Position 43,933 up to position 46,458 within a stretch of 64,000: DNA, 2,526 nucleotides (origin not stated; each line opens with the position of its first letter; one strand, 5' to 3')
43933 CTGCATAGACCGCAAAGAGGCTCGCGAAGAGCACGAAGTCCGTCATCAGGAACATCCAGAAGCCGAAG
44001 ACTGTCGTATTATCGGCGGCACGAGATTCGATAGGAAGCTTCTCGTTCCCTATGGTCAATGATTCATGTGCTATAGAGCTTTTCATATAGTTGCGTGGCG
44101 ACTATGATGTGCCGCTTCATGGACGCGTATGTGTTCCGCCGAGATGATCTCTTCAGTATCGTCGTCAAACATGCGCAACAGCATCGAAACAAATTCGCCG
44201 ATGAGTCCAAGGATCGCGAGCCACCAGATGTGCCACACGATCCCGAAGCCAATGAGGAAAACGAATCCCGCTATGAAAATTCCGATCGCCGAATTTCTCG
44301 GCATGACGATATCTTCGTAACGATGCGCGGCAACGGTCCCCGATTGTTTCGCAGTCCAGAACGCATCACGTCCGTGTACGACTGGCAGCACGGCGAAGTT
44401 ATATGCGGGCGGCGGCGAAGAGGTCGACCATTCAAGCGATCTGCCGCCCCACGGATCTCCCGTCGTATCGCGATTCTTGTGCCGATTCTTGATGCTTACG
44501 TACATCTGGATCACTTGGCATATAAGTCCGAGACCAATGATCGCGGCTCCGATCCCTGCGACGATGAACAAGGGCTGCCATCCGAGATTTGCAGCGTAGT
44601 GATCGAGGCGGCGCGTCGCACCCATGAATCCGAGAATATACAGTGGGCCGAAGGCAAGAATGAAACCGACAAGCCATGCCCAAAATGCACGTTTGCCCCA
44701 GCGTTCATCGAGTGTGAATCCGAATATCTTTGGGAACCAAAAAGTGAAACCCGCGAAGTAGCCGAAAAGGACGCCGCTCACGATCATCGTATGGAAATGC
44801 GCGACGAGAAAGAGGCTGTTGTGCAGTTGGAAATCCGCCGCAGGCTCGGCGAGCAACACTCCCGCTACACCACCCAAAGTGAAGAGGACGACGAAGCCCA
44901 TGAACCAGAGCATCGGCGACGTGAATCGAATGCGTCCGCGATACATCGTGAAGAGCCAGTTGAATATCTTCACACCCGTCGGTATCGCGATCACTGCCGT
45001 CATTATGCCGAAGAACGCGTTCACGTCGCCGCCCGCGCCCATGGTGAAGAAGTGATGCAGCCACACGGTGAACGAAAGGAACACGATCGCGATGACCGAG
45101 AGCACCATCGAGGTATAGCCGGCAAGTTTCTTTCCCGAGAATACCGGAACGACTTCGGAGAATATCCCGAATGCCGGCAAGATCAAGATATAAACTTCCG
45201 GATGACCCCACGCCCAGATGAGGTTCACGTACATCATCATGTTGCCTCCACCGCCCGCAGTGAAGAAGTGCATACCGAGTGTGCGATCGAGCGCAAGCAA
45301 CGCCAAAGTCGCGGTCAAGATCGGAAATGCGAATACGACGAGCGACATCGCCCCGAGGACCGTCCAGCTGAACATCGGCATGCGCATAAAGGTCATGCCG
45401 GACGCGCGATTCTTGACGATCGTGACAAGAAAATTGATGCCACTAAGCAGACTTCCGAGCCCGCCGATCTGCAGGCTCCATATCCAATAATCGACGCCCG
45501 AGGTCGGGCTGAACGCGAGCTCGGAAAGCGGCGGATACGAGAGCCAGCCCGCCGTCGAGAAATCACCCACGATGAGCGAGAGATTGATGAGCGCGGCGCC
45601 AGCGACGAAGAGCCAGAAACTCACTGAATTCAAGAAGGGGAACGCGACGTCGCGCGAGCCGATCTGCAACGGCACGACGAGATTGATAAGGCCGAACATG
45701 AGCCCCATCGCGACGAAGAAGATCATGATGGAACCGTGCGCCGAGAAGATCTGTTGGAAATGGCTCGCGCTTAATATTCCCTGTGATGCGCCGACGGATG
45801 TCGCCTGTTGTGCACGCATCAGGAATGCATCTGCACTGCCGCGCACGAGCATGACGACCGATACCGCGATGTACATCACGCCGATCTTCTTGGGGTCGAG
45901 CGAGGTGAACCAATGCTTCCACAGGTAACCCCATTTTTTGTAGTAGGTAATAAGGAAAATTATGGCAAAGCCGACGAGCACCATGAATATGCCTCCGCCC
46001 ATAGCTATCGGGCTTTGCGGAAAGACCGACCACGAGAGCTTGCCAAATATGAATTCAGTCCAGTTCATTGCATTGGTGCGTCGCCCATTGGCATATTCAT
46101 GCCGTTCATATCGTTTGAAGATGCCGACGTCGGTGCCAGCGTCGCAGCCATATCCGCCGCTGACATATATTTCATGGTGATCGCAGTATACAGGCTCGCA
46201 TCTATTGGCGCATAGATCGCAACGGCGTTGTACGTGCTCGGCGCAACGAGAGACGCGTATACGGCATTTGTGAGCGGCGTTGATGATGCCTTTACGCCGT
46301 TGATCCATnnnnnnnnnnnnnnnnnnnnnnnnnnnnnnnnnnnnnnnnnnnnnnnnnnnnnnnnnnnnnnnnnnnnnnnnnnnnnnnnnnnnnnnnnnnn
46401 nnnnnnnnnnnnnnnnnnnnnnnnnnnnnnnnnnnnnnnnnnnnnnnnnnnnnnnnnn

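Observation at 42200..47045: Complete cyoABCDE bo3-type quinol oxidase operon in a CPR-like, otherwise minimal genome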

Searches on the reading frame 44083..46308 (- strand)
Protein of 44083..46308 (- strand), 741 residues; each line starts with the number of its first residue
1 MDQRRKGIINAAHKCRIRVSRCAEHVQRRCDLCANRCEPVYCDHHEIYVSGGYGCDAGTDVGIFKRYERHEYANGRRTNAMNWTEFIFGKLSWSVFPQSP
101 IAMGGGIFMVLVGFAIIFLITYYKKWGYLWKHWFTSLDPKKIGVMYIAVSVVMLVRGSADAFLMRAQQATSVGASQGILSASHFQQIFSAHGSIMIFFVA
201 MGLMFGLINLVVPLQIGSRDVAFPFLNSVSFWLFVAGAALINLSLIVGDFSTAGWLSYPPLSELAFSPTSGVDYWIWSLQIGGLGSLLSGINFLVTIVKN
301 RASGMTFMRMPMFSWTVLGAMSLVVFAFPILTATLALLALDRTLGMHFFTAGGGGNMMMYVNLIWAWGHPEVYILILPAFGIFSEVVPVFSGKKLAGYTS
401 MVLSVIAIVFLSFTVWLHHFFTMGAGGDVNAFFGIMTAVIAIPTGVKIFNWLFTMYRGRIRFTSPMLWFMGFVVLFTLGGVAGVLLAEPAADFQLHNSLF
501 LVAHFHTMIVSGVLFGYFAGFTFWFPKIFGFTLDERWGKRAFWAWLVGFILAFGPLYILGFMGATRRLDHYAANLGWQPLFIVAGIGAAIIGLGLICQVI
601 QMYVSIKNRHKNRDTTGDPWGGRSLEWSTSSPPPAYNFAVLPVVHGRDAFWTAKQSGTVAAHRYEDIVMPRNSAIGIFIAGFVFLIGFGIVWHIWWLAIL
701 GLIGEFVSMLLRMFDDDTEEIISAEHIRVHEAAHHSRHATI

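Call 3: search_protein_families(library=pfam, proteins=[window:44083-46308:-])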
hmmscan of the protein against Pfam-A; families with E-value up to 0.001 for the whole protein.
window:44083-46308:- (741 aa): 1 family
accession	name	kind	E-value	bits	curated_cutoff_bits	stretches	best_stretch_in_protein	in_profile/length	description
PF00115.25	COX1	-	2.7e-142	475.1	34.8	1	141-590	1-436/436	Cytochrome C and Quinol oxidase polypeptide I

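Call 4: search_protein_families(library=ncbifam, proteins=[window:44083-46308:-])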
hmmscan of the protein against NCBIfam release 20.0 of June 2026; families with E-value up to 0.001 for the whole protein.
window:44083-46308:- (741 aa): 6 families
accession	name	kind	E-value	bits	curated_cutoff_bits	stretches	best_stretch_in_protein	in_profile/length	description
TIGR02843.1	CyoB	equivalog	0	1018.3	1020.35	1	88-728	1-643/646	cytochrome o ubiquinol oxidase subunit I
NF011592.0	PRK15017.1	equivalog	2.6e-274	912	1271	1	87-735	1-651/663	cytochrome o ubiquinol oxidase subunit I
TIGR02882.1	QoxB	equivalog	3.5e-239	795.5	1015.5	1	105-732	16-641/643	cytochrome aa3 quinol oxidase subunit I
TIGR02891.1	CtaD_CoxA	equivalog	1.2e-165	552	670.75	1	133-644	1-504/504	cytochrome c oxidase subunit I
NF050116.1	cyt_aa3_Actin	exception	3e-151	504.8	880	1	133-646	2-509/522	aa3-type cytochrome oxidase subunit I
NF041075.1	quin_ox_SoxB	equivalog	3.2e-17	62.7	700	1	175-605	30-453/468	proton pump complex quinol oxidase subunit SoxB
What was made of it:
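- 44083..46068 (-): cyoB, subunit I (661 aa), catalytic heme-copper subunit. TIGR02843 CyoB 1018.3 bits (cut-off 1020.35), against QoxB 795 and CtaD 552 (call 4).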

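Call 10: find_related_loci(query=window:44083-46068:-, collection=genome_contigs, flank=10000)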
Query window:44083-46068:- (661 aa) in genome_contigs; peptide patterns used: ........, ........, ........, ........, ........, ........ (x = any residue, [..] = any of these).
600 stretches matched a pattern (row limit reached: there are more); 596 encode a relative of the query (tblastn E <= 1e-3); the best 80 are kept; 80 distinct loci.
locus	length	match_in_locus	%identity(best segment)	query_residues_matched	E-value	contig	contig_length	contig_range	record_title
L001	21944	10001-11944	69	7-653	0e+0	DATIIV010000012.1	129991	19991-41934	MAG TPA_asm: Candidatus Saccharimonadia bacterium isolate SMAG_U15674 k141_418620, whole genome shotgun sequence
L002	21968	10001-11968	68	2-660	0e+0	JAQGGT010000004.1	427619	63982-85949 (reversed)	MAG: Candidatus Saccharibacteria bacterium isolate RYN_414 scaffold_3512080, whole genome shotgun sequence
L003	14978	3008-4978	66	1-657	0e+0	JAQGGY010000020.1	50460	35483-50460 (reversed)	MAG: Candidatus Saccharibacteria bacterium isolate RYN_419 scaffold_3790484, whole genome shotgun sequence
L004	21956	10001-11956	68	7-657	0e+0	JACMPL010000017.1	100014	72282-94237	MAG: Candidatus Saccharibacteria bacterium isolate LF-bin-340 FL-bin-340-contig-k141_917103, whole genome shotgun sequen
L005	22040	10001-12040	63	7-660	0e+0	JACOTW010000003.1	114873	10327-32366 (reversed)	MAG: Candidatus Saccharibacteria bacterium isolate NC_groundwater_54_Pr7_S2p5_43_18 FFV18_S2p5_scaffold_278449, whole ge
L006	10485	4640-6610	66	7-661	0e+0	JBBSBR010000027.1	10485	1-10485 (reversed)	MAG: Candidatus Saccharimonadia bacterium isolate La6_metabat2.164 La6_metabat2.164_K_3131005_L_10485_cov_25.8624, whole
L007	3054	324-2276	66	5-654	0e+0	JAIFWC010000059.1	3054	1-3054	MAG: Candidatus Saccharibacteria bacterium isolate viral-cat_48_13 PAFVLPS_2018_scaffold_208030, whole genome shotgun se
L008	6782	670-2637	66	7-659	0e+0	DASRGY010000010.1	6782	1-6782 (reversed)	MAG TPA_asm: Candidatus Saccharimonadales bacterium isolate SMAG_U10070 k141_693529, whole genome shotgun sequence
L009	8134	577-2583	65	1-661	0e+0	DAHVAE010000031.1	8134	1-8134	MAG TPA_asm: Candidatus Saccharibacteria bacterium isolate clean1697 NODE_31_length_8134_cov_2.292417, whole genome shot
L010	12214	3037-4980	66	7-654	0e+0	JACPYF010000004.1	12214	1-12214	MAG: Candidatus Saccharibacteria bacterium isolate NC_groundwater_856_Pr1_B-0.1um_45_9 Montesol18_Bp1_scaffold_237681, w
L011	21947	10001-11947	65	7-653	0e+0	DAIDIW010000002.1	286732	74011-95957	MAG TPA_asm: Candidatus Kaiserbacteria bacterium isolate clean371 k141_606917, whole genome shotgun sequence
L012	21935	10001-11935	62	7-651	0e+0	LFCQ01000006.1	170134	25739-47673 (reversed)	MAG: Parcubacteria bacterium C7867-007 C7867_00031, whole genome shotgun sequence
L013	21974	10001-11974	61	4-657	0e+0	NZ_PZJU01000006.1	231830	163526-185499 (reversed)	Salinicola peritrichatus strain JCM 18795 Salinicola-peritrichatus_contig_6, whole genome shotgun sequence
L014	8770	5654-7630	61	5-657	0e+0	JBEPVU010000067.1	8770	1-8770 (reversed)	MAG: Gammaproteobacteria bacterium isolate 22E.semibin_refined.170 NODE_7588_length_8770_cov_5.798164, whole genome shot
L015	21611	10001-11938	60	7-653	0e+0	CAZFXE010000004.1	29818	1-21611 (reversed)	MAG TPA_asm: uncultured bacterium isolate SRP200132_co1_540 genome assembly, contig: NODE_2641_length_29818_cov_8.878003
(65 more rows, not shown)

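Call 11: find_homologous_proteins(query=window:44083-46068:-, max_evalue=1e-50)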
Query window:44083-46068:- (661 aa): 8000 proteins with E <= 1e-50 among 8000 candidates; the best 120 are listed.
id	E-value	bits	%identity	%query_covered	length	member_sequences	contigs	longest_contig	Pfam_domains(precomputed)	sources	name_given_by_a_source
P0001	0.0e+0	1483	100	100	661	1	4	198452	PF00115.26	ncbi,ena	-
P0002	0.0e+0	1389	92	98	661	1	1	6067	PF00115.26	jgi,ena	-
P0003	0.0e+0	1369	91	100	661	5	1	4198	PF00115.26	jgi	jgi:cytochrome o ubiquinol oxidase subunit 1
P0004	0.0e+0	1236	83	98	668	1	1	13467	PF00115.26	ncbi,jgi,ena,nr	ncbi:MAG TPA: cbb3-type cytochrome c oxidase subunit I [Candidatus Paceibacterota bacterium]|nr:cbb3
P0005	0.0e+0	1216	80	100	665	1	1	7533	PF00115.26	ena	-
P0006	0.0e+0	1204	80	100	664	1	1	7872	PF00115.26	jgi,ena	-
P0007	0.0e+0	1202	80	99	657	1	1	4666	PF00115.26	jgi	jgi:cytochrome o ubiquinol oxidase subunit I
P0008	0.0e+0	1193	81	98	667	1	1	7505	PF00115.26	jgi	jgi:cytochrome o ubiquinol oxidase subunit 1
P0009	0.0e+0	1191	78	100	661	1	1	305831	PF00115.26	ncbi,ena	-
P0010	0.0e+0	1189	80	99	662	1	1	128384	PF00115.26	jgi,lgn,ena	-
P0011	0.0e+0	1186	79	100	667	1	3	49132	PF00115.26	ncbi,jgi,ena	jgi:cytochrome o ubiquinol oxidase subunit 1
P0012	0.0e+0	1184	79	100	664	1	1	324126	PF00115.26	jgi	jgi:cytochrome o ubiquinol oxidase subunit 1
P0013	0.0e+0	1179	79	100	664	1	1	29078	PF00115.26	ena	-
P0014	0.0e+0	1179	80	98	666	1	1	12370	PF00115.26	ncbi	-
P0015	0.0e+0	1176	80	99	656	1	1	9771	PF00115.26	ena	-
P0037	0.0e+0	1137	76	100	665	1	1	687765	PF00115.26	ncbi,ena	-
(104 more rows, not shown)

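Call 12: find_encoding_contigs(protein=P0001, flank=10000, max_places=4)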
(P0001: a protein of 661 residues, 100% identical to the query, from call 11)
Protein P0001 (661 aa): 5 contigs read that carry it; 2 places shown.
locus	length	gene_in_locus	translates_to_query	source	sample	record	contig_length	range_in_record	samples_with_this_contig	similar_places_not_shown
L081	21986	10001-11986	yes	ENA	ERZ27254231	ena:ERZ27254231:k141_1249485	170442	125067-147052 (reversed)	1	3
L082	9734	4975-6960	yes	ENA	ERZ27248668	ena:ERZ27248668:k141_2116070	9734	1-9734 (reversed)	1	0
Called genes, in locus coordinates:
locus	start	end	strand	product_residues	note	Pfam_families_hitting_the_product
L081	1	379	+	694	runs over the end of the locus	PF04851:ResIII, PF17757:UvrB_inter, PF27431:UvrB_3rd, PF00271:Helicase_C, PF12344:UvrB, PF02151:UVR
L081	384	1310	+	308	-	PF01565:FAD_binding_4, PF02873:MurB_C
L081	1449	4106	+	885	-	PF00005:ABC_tran (faint), PF02463:SMC_N (faint), PF13175:AAA_15 (faint), PF13191:AAA_16 (faint), PF13476:AAA_23 (faint), PF13555:AAA_29 (faint), PF20720:nSTAND3 (faint), PF17760:UvrA_inter, +2 more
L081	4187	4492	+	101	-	-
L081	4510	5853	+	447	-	PF01541:GIY-YIG, PF27096:UvrC_M, PF08459:UvrC_RNaseH_dom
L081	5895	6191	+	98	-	-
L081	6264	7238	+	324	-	PF01820:Dala_Dala_lig_N, PF02655:ATP-grasp_3, PF07478:Dala_Dala_lig_C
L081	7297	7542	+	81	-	PF01541:GIY-YIG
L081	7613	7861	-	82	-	-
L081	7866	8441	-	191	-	PF06821:Ser_hydrolase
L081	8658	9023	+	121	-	PF14317:YcxB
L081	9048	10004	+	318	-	PF00116:COX2, PF06481:COX_ARM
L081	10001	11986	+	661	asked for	PF00115:COX1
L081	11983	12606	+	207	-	PF00510:COX3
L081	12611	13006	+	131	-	PF03626:COX4_pro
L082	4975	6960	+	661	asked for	PF00115:COX1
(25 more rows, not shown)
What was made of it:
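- An identical CyoB is carried on five independently assembled contigs, four of them 50-200 kb; the two shown have the same neighbours (call 12). The operon sits mid-contig between CPR housekeeping genes in the two assemblies shown, from different samples, one of them 170 kb (call 12).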

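Call 14: list_cluster_members(proteins=[window:44083-46068:-, window:13880-14854:-, window:10066-11922:-, window:14910-15515:-, window:42200-43054:-, window:43463-44086:-, window:48831-49805:-, window:8902-9999:-])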
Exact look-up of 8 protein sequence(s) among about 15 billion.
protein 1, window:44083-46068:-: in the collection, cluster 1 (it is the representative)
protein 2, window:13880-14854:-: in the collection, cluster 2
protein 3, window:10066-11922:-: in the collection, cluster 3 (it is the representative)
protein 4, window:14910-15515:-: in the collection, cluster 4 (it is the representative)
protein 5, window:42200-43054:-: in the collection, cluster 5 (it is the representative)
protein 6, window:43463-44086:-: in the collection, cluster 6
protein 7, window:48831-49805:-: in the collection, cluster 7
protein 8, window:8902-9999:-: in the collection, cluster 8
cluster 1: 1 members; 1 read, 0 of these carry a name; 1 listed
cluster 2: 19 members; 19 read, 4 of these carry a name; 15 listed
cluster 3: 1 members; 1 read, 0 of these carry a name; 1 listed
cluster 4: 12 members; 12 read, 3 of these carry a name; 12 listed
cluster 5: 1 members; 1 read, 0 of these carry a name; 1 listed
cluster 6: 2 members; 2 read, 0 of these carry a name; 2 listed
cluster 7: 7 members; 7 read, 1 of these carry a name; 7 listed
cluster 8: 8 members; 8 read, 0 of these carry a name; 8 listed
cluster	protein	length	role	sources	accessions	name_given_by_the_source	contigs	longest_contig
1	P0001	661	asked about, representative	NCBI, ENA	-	-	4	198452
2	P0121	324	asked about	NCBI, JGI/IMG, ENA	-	-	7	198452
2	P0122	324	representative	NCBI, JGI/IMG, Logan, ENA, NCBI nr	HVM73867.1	MAG TPA: DNA-directed RNA polymerase subunit alpha [Candidatus Paceibacterota bacterium] | DNA-directed RNA polymerase subunit alpha [Candidatus Paceibacterota bacterium]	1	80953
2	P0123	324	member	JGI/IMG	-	DNA-directed RNA polymerase subunit alpha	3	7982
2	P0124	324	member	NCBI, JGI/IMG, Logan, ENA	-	DNA-directed RNA polymerase subunit alpha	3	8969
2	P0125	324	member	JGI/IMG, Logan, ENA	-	DNA-directed RNA polymerase subunit alpha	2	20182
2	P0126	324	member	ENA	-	-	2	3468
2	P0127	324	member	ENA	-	-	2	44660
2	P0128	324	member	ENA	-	-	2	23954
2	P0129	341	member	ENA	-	-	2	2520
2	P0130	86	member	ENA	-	-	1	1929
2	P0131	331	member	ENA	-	-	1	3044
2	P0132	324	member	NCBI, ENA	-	-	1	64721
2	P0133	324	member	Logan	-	-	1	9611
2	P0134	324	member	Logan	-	-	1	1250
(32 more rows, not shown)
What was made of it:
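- On CPR / Patescibacteria (Minisyncoccota) host lacking a respiratory chain: The RpoA 90% cluster contains a Paceibacterota protein (call 14).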
